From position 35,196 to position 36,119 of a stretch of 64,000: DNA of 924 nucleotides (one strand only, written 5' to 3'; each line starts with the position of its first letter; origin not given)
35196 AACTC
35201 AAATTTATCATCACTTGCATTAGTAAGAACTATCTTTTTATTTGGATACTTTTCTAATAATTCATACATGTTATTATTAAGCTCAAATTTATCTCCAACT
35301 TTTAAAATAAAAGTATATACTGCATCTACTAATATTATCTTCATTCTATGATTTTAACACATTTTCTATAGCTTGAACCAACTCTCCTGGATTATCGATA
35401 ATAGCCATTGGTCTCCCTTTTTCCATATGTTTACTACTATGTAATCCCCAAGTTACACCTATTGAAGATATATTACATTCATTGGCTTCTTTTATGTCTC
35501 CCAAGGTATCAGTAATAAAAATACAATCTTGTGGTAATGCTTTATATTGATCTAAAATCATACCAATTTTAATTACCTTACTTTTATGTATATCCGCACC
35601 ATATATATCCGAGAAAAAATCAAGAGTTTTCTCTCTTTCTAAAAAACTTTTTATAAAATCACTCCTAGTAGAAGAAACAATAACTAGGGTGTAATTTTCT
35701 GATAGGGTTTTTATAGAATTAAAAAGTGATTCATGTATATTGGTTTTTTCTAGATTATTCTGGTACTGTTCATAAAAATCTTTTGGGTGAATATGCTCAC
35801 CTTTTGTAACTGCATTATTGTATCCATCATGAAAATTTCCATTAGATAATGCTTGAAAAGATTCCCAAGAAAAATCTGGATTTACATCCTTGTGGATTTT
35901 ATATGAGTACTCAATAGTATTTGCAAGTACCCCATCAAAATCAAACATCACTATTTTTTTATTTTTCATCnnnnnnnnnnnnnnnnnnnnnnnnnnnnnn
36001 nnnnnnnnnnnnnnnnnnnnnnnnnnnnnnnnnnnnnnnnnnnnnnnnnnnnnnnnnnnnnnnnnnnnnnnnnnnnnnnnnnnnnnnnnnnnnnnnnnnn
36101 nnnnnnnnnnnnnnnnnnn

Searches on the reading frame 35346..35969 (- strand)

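Call 43: search_protein_families(library=pfam, proteins=[window:35346-35969:-], max_evalue=0.0001)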
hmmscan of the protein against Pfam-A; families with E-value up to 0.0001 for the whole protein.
window:35346-35969:- (207 aa): 3 families
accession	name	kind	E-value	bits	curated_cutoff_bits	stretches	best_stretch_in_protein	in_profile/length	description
PF13419.12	HAD_2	-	3e-19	70.2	23.8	1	7-172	1-178/178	Haloacid dehalogenase-like hydrolase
PF00702.32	Hydrolase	-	4e-06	27.8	26.4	1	5-164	2-189/191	haloacid dehalogenase-like hydrolase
PF13242.12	Hydrolase_like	-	4.7e-05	23.6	22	1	137-193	12-71/75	HAD-hyrolase-like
